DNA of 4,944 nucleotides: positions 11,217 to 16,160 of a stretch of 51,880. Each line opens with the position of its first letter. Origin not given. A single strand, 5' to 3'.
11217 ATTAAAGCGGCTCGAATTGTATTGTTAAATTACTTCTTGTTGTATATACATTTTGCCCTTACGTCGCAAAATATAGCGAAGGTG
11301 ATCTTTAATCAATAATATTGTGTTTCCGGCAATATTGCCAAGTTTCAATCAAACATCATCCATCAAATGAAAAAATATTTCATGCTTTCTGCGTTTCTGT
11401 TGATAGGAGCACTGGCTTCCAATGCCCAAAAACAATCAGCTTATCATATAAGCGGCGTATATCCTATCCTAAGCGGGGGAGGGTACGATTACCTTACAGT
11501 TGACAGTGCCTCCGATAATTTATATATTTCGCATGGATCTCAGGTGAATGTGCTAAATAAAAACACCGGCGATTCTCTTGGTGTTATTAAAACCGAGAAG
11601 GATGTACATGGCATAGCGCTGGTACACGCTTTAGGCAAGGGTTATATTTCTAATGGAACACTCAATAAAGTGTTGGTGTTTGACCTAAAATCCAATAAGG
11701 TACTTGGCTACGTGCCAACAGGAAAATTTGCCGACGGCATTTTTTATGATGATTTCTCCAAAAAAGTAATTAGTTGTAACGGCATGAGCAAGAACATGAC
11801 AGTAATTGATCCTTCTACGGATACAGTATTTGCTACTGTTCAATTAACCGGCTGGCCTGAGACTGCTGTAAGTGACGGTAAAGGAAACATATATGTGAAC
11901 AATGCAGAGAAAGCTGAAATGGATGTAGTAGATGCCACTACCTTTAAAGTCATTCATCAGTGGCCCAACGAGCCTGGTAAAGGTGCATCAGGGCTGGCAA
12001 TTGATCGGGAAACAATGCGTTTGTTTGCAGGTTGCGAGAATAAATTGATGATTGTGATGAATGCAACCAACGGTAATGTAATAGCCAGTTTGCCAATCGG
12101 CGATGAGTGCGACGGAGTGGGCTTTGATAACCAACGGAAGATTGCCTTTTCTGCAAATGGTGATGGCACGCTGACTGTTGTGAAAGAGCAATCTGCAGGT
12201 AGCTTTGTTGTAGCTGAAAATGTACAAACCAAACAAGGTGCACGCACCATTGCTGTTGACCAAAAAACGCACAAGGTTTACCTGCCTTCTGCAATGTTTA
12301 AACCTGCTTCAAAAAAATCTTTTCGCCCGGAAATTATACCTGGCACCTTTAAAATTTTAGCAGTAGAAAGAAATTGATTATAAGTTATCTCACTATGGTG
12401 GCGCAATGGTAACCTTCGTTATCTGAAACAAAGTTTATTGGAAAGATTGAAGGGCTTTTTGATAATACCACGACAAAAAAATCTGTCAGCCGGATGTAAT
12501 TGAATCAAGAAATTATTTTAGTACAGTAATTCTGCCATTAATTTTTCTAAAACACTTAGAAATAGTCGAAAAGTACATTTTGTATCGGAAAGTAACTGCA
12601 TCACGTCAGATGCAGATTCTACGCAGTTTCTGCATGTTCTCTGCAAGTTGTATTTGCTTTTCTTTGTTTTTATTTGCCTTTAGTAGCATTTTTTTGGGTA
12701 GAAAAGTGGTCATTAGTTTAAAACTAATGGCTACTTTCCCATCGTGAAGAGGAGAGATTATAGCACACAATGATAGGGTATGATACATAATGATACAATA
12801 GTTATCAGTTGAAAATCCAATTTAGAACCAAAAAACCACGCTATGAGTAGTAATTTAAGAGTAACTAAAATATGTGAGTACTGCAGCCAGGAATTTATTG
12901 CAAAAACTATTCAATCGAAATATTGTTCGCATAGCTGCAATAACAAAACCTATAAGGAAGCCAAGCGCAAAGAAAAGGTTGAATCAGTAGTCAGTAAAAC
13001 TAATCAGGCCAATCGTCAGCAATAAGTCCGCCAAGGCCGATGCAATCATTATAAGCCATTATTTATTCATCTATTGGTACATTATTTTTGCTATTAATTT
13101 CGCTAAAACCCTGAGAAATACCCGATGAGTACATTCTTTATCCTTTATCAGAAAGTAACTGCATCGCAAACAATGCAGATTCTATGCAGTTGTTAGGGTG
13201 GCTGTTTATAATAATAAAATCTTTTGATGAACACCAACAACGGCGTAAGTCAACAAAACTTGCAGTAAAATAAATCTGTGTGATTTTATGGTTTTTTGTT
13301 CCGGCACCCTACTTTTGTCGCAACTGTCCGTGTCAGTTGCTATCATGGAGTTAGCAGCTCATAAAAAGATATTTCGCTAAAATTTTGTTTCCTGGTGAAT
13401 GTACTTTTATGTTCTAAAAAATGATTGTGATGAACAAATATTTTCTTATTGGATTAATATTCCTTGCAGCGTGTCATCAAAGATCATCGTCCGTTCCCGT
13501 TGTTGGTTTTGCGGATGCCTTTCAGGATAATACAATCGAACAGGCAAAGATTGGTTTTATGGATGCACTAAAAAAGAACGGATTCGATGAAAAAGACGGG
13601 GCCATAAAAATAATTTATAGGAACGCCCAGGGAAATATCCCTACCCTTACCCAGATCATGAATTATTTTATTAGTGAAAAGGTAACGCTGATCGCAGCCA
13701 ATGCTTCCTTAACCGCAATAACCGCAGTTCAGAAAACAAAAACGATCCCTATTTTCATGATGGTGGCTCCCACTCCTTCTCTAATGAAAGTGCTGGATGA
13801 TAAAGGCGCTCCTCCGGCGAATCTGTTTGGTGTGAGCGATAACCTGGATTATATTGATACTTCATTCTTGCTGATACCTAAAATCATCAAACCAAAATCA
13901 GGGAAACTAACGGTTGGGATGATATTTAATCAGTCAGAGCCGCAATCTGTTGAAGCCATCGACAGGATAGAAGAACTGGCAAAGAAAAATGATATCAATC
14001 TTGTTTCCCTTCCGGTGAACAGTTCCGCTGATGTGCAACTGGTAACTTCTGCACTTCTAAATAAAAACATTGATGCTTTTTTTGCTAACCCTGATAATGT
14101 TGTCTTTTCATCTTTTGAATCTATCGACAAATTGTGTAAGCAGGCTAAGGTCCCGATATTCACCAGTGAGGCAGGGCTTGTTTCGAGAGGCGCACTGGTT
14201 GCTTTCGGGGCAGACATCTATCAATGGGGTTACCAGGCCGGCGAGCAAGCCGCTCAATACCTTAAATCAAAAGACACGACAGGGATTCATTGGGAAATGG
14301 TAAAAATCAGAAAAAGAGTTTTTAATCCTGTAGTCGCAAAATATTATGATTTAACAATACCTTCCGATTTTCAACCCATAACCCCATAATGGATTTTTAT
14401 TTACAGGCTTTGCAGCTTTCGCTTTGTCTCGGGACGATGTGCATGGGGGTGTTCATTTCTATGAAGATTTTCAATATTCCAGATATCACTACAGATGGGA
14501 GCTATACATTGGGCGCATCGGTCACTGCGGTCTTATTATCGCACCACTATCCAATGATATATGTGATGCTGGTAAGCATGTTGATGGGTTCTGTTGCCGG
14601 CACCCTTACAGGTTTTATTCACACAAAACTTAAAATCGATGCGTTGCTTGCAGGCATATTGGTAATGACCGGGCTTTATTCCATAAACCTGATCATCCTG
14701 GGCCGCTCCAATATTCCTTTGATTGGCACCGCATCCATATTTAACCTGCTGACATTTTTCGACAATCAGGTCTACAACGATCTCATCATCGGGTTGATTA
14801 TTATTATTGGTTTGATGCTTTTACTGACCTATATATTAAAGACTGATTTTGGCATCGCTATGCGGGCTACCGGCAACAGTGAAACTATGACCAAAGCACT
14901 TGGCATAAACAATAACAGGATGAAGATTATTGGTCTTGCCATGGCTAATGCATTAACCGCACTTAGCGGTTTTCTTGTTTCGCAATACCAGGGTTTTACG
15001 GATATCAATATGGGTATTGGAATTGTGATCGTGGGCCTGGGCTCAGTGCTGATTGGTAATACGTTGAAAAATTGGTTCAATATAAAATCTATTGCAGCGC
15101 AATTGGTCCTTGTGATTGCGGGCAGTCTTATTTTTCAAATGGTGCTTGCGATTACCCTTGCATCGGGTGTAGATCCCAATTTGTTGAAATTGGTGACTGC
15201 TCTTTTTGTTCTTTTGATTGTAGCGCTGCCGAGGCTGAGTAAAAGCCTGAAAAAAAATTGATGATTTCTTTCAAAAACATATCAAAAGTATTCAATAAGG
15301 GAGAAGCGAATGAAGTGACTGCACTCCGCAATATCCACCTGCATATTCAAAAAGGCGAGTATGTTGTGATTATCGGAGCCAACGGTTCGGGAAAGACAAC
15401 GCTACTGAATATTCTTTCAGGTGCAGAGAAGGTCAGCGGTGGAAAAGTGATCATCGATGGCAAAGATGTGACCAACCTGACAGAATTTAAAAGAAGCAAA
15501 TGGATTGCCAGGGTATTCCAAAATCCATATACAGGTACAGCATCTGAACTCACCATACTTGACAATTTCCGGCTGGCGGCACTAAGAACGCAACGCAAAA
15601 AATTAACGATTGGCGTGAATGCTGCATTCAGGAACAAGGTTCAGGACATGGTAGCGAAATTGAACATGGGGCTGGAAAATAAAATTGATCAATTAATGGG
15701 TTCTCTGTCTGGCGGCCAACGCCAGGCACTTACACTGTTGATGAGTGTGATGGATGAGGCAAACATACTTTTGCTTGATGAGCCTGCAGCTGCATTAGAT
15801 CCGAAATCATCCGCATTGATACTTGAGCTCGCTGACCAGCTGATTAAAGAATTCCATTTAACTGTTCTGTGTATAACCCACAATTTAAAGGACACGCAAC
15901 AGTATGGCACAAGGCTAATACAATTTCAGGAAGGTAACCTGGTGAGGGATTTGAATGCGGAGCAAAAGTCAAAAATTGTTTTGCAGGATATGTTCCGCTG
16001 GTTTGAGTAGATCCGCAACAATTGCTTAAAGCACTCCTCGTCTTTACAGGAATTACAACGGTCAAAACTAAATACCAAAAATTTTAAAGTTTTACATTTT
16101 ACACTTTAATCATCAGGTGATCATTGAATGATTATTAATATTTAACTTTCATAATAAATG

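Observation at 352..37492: At least 13 same-strand copies of a modular repeat built on the last codons of mnmE split 37 kb into gene cassettes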

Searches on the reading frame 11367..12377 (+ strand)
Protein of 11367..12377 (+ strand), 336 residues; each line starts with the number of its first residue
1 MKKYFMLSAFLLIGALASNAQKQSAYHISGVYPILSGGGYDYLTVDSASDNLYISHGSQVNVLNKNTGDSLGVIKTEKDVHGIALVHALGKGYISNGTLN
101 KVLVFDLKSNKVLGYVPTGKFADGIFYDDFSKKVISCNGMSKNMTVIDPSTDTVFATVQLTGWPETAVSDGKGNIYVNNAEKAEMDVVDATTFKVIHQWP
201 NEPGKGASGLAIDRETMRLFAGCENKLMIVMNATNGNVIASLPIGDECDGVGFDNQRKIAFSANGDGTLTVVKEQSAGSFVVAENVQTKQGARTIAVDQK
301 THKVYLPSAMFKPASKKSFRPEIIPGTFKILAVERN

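Call 8: search_protein_families(library=pfam, proteins=[window:11367-12377:+], max_evalue=0.01)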
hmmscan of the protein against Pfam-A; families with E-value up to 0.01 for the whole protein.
window:11367-12377:+ (336 aa): 5 families
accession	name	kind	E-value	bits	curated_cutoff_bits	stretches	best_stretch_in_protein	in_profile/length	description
PF25174.1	Beta-prop_THOC3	-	6.1e-05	22.6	305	1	79-304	48-260/272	THOC3 beta-propeller domain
PF16819.11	DUF5074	-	0.0042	16.6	27.2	0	88-195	107-218/353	Domain of unknown function (DUF5074)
PF06977.17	SdiA-regulated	-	0.0089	15.7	21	0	205-289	23-99/249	SdiA-regulated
PF23414.1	Beta-prop_EML_2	-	0.0093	15.8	90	0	209-283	3-77/266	Echinoderm microtubule-associated protein second beta-propeller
PF21783.3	YNCE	-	0.0097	15.7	27.1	0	116-159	66-109/339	YNCE-like beta-propeller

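Call 13: find_encoding_contigs(protein=window:11367-12377:+, flank=10000, max_places=10)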
Protein window:11367-12377:+ (336 aa): no gene with exactly this product is on record in the collection.

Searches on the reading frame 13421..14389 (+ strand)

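Call 8: search_protein_families(library=pfam, proteins=[window:13421-14389:+], max_evalue=0.01)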
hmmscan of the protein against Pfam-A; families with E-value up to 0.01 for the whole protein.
window:13421-14389:+ (322 aa): 3 families
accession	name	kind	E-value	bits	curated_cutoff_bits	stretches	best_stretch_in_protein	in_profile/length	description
PF04392.18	ABC_sub_bind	-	6e-48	164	25.9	1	37-315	11-283/293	ABC transporter substrate binding protein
PF13407.12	Peripla_BP_4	-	1.1e-08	35.4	35.1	1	177-284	14-121/258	Periplasmic binding protein domain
PF00532.27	Peripla_BP_1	-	0.00013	22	22.2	0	163-283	2-117/281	Periplasmic binding proteins and sugar binding domain of LacI family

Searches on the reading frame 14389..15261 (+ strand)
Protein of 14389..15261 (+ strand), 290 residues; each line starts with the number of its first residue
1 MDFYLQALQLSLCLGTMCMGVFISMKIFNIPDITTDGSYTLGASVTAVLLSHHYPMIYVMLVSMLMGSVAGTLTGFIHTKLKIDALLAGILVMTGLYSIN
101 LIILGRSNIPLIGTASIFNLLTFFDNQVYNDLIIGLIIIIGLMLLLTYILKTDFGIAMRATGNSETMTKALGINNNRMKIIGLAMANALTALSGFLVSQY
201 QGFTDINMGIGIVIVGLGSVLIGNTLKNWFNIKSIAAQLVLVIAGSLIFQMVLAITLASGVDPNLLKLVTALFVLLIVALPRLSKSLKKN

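Call 8: search_protein_families(library=pfam, proteins=[window:14389-15261:+], max_evalue=0.01)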
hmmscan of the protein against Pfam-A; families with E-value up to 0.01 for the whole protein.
window:14389-15261:+ (290 aa): 1 family
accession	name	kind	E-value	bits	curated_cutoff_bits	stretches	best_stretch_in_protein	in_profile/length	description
PF02653.21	BPD_transp_2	-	9.5e-28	97.5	26.8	1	5-278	3-268/269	Branched-chain amino acid transport system / permease component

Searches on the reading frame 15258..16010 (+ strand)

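Call 8: search_protein_families(library=pfam, proteins=[window:15258-16010:+], max_evalue=0.01)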
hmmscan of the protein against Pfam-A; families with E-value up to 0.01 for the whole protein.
window:15258-16010:+ (250 aa): 16 families
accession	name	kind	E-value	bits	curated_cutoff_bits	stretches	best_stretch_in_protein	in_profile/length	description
PF00005.33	ABC_tran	-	7e-30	104.8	25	1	23-177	1-136/137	ABC transporter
PF13304.12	AAA_21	-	9e-12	46.1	27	2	37-56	3-22/304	AAA domain, putative AbiEii toxin, Type IV TA system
PF02463.25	SMC_N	-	8.2e-09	35.6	40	1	34-211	25-202/220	RecF/RecN/SMC N terminal domain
PF13175.12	AAA_15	-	5.1e-06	26.8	32.1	1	23-87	14-83/374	AAA ATPase domain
PF13191.12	AAA_16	-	6.9e-05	23.8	32.6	1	18-84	7-80/167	AAA ATPase domain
PF13166.12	AAA_13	-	0.00037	19.8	36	0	34-64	17-53/713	AAA domain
PF13555.12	AAA_29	-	0.00059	20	27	1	28-50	17-39/61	P-loop containing region of AAA domain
PF03193.22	RsgA_GTPase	-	0.00088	19.6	30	1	17-64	91-137/174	RsgA GTPase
PF13521.12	AAA_28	-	0.0015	19.3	27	1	36-56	2-22/164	AAA domain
PF20720.3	nSTAND3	-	0.0015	18.7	27.2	1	22-54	6-38/155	Novel STAND NTPase 3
PF13481.12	AAA_25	-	0.0015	18.6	27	0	24-50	23-50/195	AAA domain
PF09818.15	ABC_ATPase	-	0.0016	18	23.2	0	28-54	75-100/283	P-loop domain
PF13401.12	AAA_22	-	0.0018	19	27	0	36-117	8-36/130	AAA domain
PF13476.12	AAA_23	-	0.003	18.7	27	1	36-54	22-40/201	AAA domain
PF13604.12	AAA_30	-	0.0037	17.5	27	0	32-65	17-50/191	AAA domain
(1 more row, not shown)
